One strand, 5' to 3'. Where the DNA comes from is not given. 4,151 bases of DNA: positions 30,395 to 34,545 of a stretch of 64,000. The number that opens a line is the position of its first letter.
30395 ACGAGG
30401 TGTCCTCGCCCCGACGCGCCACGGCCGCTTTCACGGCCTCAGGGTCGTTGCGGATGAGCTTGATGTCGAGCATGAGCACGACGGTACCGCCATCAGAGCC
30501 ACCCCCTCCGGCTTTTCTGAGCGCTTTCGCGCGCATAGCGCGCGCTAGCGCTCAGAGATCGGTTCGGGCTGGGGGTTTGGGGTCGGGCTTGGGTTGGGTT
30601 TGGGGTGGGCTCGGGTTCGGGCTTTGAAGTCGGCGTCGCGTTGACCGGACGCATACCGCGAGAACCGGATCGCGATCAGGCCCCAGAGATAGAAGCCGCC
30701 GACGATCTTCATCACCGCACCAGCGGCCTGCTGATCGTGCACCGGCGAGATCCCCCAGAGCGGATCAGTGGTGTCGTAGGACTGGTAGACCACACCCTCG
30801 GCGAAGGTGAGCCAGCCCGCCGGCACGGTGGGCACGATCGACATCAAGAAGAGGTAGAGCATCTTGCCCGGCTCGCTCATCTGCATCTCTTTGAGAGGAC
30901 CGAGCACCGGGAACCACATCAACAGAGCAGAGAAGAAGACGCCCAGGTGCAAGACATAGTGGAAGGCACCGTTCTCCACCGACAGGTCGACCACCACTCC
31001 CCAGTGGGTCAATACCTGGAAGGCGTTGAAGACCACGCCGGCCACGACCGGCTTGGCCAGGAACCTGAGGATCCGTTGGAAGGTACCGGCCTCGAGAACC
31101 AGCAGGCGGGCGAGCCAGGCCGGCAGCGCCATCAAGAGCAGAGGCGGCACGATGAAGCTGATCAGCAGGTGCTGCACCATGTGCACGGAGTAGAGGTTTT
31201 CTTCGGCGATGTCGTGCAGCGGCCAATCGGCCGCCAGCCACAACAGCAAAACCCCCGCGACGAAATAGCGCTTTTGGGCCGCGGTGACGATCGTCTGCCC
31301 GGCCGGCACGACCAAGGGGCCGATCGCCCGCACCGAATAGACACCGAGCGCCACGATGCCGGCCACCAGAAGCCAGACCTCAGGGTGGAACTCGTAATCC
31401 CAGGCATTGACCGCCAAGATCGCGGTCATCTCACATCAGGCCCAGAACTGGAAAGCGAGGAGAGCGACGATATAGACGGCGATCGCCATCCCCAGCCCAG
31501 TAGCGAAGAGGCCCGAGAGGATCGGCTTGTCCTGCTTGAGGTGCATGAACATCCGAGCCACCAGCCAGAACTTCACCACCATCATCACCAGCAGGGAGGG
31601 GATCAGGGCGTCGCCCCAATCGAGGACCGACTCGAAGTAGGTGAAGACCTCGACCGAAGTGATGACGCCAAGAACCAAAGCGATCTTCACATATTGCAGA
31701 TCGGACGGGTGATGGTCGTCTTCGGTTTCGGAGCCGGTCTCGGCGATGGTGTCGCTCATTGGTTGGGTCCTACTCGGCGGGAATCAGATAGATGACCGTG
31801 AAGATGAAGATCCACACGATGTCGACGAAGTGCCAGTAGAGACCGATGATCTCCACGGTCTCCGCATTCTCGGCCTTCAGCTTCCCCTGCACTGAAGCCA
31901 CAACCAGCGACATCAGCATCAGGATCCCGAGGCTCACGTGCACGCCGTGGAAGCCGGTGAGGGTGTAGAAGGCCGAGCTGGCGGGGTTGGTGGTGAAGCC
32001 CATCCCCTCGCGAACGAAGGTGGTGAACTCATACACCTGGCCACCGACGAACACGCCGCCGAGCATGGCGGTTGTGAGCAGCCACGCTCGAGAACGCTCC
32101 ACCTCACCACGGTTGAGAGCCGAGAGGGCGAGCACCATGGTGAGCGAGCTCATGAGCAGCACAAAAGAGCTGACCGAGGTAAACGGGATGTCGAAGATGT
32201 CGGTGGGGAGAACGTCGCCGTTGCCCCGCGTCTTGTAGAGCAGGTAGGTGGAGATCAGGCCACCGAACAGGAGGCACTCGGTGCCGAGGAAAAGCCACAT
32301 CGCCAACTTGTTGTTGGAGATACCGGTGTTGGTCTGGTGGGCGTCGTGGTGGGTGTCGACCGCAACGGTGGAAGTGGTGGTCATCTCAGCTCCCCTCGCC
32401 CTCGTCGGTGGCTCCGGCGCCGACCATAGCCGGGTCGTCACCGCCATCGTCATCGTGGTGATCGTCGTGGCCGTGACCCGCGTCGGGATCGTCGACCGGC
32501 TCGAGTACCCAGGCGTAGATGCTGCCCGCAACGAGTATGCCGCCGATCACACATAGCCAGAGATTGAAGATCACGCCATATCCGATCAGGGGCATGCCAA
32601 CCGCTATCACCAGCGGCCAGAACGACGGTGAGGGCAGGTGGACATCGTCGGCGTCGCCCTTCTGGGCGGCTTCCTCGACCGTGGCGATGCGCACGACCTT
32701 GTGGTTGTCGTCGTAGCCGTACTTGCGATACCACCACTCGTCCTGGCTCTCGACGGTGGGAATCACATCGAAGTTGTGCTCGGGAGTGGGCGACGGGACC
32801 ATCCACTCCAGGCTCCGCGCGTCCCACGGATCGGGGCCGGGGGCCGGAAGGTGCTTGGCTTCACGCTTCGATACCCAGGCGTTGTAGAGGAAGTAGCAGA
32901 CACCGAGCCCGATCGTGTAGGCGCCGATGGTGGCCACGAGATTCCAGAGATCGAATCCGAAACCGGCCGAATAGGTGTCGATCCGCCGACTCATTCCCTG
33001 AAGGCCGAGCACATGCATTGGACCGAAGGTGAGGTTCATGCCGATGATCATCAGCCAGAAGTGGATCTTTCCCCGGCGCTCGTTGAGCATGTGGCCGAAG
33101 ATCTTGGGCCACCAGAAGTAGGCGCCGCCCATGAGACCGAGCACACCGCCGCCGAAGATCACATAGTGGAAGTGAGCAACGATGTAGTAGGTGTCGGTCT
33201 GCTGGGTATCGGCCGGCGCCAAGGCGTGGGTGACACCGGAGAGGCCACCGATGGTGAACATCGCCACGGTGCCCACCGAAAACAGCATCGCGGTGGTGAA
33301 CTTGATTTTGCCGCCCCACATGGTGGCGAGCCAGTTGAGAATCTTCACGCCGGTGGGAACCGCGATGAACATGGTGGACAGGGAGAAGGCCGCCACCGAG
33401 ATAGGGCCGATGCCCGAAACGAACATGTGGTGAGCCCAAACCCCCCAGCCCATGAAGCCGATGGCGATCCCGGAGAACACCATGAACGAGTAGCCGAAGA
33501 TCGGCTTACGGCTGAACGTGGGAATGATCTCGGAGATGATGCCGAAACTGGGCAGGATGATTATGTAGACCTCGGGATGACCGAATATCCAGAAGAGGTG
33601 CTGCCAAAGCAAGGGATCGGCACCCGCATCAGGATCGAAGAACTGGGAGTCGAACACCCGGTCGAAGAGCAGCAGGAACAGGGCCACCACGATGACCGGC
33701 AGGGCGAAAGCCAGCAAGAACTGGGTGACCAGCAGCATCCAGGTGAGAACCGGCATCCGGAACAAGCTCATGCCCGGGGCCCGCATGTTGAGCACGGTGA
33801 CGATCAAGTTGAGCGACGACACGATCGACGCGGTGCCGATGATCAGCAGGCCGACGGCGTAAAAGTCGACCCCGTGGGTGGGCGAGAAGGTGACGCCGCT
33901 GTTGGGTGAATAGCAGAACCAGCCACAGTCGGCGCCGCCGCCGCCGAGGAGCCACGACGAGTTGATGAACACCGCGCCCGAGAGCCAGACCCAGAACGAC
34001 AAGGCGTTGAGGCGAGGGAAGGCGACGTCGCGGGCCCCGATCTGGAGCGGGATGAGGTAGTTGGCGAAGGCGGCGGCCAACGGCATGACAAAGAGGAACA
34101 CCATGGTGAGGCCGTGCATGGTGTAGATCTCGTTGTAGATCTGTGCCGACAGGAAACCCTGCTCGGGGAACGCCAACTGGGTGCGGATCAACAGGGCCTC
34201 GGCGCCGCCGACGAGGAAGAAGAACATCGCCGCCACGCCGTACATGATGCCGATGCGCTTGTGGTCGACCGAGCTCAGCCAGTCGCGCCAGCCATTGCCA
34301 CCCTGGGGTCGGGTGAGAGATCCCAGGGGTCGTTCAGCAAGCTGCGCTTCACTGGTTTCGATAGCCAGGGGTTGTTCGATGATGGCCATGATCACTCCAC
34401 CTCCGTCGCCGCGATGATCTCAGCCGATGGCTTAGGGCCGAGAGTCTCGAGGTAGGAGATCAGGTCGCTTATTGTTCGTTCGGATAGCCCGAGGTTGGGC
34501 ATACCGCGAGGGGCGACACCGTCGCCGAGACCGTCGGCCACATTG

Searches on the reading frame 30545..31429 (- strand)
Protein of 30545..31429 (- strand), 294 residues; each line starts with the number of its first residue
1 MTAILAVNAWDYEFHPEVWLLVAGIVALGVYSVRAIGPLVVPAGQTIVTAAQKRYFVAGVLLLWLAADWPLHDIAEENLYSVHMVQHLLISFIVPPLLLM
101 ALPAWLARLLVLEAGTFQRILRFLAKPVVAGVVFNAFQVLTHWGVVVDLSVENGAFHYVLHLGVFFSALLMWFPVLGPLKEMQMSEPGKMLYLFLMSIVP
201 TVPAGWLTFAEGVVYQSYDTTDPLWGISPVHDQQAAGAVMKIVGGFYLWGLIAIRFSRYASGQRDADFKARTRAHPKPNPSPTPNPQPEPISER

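Call 4: search_protein_families(library=pfam, proteins=[window:30545-31429:-], max_evalue=0.01)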
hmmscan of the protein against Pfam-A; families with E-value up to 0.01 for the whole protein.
window:30545-31429:- (294 aa): 1 family
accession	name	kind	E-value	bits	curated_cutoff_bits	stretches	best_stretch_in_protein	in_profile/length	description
PF09678.15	Caa3_CtaG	-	2.3e-40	138.9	27.7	1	48-258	17-233/237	Cytochrome c oxidase caa3 assembly factor (Caa3_CtaG)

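Call 5: search_protein_families(library=ncbifam, proteins=[window:30545-31429:-], max_evalue=0.01)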
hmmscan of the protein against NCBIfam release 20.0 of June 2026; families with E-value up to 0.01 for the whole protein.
window:30545-31429:- (294 aa): 2 families
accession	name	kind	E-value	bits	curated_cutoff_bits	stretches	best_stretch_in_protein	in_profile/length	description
TIGR02737.1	caa3_CtaG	equivalog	4.8e-27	95.2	279.35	1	45-220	40-214/281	cytochrome c oxidase assembly factor CtaG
NF012139.0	exosort_XrtP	exception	0.0044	16.9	200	1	81-166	60-140/159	exosortase P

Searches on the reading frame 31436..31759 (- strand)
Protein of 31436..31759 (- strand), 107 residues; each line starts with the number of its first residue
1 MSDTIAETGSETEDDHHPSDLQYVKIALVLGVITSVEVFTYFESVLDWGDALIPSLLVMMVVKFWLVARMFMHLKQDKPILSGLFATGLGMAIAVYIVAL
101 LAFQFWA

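Call 4: search_protein_families(library=pfam, proteins=[window:31436-31759:-], max_evalue=0.01)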
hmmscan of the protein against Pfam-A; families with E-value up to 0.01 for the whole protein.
window:31436-31759:- (107 aa): 1 family
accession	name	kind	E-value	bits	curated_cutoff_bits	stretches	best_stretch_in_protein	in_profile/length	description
PF03626.19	COX4_pro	-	1.5e-08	35.3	28.9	1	25-97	2-71/72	Prokaryotic Cytochrome C oxidase subunit IV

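Call 5: search_protein_families(library=ncbifam, proteins=[window:31436-31759:-], max_evalue=0.01)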
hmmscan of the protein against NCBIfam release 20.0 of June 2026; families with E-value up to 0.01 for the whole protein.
window:31436-31759:- (107 aa): 1 family
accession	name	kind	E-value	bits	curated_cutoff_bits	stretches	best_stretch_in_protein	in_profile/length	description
TIGR02229.1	caa3_sub_IV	subfamily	5.7e-06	27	37.25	1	16-98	2-84/92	caa(3)-type oxidase, subunit IV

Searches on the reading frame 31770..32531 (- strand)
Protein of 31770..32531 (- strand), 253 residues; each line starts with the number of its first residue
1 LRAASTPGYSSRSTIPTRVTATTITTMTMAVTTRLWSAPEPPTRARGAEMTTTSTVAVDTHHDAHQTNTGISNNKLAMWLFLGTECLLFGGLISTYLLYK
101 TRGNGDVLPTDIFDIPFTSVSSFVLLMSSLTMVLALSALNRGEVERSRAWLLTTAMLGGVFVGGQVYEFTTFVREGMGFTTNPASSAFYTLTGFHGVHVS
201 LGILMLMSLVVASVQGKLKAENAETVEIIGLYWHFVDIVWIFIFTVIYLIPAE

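Call 4: search_protein_families(library=pfam, proteins=[window:31770-32531:-], max_evalue=0.01)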
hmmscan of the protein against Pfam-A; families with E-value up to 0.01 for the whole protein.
window:31770-32531:- (253 aa): 1 family
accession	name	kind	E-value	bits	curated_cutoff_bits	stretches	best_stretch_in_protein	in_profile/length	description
PF00510.24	COX3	-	9.5e-18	65.4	23.8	1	64-249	66-255/258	Cytochrome c oxidase subunit III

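Call 5: search_protein_families(library=ncbifam, proteins=[window:31770-32531:-], max_evalue=0.01)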
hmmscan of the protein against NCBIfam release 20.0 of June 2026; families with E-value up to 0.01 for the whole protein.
window:31770-32531:- (253 aa): 4 families
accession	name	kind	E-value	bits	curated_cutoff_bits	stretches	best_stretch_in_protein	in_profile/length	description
TIGR02842.1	CyoC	equivalog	5.9e-44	150.5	223.75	1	76-250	3-177/180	cytochrome o ubiquinol oxidase subunit III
TIGR02897.1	QoxC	equivalog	1.9e-42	145.6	239.9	1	73-250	9-187/190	cytochrome aa3 quinol oxidase subunit III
NF007944.0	PRK10663.1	equivalog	1.5e-40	139.2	340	1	55-252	5-203/204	cytochrome o ubiquinol oxidase subunit III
NF050119.1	aa3_CtaE_Actin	exception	2.6e-37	128.9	190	1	79-250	16-189/190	aa3-type cytochrome oxidase subunit III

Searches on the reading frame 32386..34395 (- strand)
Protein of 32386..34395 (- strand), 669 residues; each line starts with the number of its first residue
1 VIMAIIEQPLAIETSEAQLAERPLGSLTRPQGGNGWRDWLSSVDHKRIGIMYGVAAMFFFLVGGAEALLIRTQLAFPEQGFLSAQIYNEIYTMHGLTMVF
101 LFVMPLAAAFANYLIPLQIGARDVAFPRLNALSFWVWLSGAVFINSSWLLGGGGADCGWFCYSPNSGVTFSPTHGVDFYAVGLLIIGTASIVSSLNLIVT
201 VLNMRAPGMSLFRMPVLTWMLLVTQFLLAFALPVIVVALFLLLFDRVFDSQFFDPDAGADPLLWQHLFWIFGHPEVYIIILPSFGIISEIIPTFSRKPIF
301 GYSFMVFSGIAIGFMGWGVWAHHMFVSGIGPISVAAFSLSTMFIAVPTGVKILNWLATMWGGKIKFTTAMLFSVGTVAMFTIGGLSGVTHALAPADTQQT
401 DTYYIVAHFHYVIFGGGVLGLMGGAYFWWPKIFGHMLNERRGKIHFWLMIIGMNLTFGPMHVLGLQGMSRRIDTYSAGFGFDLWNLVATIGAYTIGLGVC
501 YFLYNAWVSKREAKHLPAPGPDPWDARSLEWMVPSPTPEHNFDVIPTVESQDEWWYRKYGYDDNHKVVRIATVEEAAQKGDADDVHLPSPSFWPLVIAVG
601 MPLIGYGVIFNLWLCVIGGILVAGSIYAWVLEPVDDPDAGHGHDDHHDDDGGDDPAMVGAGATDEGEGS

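Call 4: search_protein_families(library=pfam, proteins=[window:32386-34395:-], max_evalue=0.01)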
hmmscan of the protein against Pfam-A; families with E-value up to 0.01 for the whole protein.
window:32386-34395:- (669 aa): 3 families
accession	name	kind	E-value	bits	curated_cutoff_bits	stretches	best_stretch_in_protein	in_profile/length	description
PF00115.25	COX1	-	5.3e-156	520.3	34.8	1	47-493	1-435/436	Cytochrome C and Quinol oxidase polypeptide I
PF12270.13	Cyt_c_ox_IV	-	1.1e-06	29.2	26.9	1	588-632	81-125/132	Cytochrome c oxidase subunit IV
PF24396.1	DUF7541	-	0.00012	22.4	28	1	588-628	12-53/120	Family of unknown function (DUF7541)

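Call 5: search_protein_families(library=ncbifam, proteins=[window:32386-34395:-], max_evalue=0.01)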
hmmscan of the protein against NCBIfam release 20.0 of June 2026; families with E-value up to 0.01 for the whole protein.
window:32386-34395:- (669 aa): 6 families
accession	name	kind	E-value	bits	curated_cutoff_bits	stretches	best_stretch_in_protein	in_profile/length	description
TIGR02891.1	CtaD_CoxA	equivalog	6e-206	685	670.75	1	39-548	1-504/504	cytochrome c oxidase subunit I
TIGR02882.1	QoxB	equivalog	3.6e-194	646.8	1015.5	1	36-622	41-613/643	cytochrome aa3 quinol oxidase subunit I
NF050116.1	cyt_aa3_Actin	exception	6e-184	612.7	880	1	39-552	2-511/522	aa3-type cytochrome oxidase subunit I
TIGR02843.1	CyoB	equivalog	4.5e-178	593.7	1020.35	1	36-632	44-627/646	cytochrome o ubiquinol oxidase subunit I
NF011592.0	PRK15017.1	equivalog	6.4e-149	497.7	1271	1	36-636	45-632/663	cytochrome o ubiquinol oxidase subunit I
NF041075.1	quin_ox_SoxB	equivalog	7.8e-24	84.5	700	1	55-500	3-444/468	proton pump complex quinol oxidase subunit SoxB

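Call 56: search_solved_structures(query=window:32386-34395:-, max_evalue=1e-100, show_alignments=0)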
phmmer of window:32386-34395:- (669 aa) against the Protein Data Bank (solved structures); distinct sequences matched with E-value up to 1e-100: 36.
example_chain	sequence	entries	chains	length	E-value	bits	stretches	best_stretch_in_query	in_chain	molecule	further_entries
6koc_A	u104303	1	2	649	1e-157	529.9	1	36-620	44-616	AA3-600 quinol oxidase subunit I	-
6kob_A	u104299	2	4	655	1.2e-157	529.7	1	36-620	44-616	AA3-600 quinol oxidase subunit I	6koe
6adq_F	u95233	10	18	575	1.4e-157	529.5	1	20-552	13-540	Cytochrome c oxidase subunit 1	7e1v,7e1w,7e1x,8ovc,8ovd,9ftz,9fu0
7rh5_R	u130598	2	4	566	2.4e-157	528.7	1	20-552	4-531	Cytochrome c oxidase subunit 1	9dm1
7rh6_R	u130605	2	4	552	4.5e-157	527.8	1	20-552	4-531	Cytochrome c oxidase subunit 1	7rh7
6hwh_V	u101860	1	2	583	4.1e-156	524.7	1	39-558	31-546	Cytochrome c oxidase subunit 1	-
8hcr_F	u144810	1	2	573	8.1e-155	520.4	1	20-552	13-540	Probable cytochrome c oxidase subunit 1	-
9wcx_I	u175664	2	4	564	2.5e-152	512.1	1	39-552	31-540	Cytochrome c oxidase subunit 1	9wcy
7q21_D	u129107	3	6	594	7e-149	500.8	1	30-589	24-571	Cytochrome c oxidase subunit 1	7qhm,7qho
8f68_A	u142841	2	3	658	1.5e-140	473.3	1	36-636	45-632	Cytochrome bo(3) ubiquinol oxidase subunit 1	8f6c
1fft_A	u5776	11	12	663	1.5e-140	473.2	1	36-636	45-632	UBIQUINOL OXIDASE | Cytochrome o ubiquinol oxidase, subunit I | Cytochrome bo(3) ubiquinol oxidase subunit 1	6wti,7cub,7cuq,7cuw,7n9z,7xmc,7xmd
2yev_A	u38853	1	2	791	2.3e-140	472.6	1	37-633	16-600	CYTOCHROME C OXIDASE POLYPEPTIDE I+III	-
7jro_a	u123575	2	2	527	1.2e-139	470.2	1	39-550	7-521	COX1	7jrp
9ufb_A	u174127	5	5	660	4.8e-138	464.9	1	24-622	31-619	Cytochrome bo(3) ubiquinol oxidase subunit 1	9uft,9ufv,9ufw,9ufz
1qle_A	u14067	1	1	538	1e-130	440.7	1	39-551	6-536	CYTOCHROME C OXIDASE POLYPEPTIDE I-BETA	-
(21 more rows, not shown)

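Call 57: search_solved_structures(query=window:32386-34395:-, max_evalue=1e-156, show_alignments=3)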
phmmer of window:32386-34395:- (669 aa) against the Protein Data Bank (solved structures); distinct sequences matched with E-value up to 1e-156: 5.
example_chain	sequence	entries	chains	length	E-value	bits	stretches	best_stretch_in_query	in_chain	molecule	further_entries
6koc_A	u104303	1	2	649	1e-157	529.9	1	36-620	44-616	AA3-600 quinol oxidase subunit I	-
6kob_A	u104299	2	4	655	1.2e-157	529.7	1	36-620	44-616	AA3-600 quinol oxidase subunit I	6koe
6adq_F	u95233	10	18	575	1.4e-157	529.5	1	20-552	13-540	Cytochrome c oxidase subunit 1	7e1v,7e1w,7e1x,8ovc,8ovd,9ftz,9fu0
7rh5_R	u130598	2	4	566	2.4e-157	528.7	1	20-552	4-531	Cytochrome c oxidase subunit 1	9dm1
7rh6_R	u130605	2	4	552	4.5e-157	527.8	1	20-552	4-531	Cytochrome c oxidase subunit 1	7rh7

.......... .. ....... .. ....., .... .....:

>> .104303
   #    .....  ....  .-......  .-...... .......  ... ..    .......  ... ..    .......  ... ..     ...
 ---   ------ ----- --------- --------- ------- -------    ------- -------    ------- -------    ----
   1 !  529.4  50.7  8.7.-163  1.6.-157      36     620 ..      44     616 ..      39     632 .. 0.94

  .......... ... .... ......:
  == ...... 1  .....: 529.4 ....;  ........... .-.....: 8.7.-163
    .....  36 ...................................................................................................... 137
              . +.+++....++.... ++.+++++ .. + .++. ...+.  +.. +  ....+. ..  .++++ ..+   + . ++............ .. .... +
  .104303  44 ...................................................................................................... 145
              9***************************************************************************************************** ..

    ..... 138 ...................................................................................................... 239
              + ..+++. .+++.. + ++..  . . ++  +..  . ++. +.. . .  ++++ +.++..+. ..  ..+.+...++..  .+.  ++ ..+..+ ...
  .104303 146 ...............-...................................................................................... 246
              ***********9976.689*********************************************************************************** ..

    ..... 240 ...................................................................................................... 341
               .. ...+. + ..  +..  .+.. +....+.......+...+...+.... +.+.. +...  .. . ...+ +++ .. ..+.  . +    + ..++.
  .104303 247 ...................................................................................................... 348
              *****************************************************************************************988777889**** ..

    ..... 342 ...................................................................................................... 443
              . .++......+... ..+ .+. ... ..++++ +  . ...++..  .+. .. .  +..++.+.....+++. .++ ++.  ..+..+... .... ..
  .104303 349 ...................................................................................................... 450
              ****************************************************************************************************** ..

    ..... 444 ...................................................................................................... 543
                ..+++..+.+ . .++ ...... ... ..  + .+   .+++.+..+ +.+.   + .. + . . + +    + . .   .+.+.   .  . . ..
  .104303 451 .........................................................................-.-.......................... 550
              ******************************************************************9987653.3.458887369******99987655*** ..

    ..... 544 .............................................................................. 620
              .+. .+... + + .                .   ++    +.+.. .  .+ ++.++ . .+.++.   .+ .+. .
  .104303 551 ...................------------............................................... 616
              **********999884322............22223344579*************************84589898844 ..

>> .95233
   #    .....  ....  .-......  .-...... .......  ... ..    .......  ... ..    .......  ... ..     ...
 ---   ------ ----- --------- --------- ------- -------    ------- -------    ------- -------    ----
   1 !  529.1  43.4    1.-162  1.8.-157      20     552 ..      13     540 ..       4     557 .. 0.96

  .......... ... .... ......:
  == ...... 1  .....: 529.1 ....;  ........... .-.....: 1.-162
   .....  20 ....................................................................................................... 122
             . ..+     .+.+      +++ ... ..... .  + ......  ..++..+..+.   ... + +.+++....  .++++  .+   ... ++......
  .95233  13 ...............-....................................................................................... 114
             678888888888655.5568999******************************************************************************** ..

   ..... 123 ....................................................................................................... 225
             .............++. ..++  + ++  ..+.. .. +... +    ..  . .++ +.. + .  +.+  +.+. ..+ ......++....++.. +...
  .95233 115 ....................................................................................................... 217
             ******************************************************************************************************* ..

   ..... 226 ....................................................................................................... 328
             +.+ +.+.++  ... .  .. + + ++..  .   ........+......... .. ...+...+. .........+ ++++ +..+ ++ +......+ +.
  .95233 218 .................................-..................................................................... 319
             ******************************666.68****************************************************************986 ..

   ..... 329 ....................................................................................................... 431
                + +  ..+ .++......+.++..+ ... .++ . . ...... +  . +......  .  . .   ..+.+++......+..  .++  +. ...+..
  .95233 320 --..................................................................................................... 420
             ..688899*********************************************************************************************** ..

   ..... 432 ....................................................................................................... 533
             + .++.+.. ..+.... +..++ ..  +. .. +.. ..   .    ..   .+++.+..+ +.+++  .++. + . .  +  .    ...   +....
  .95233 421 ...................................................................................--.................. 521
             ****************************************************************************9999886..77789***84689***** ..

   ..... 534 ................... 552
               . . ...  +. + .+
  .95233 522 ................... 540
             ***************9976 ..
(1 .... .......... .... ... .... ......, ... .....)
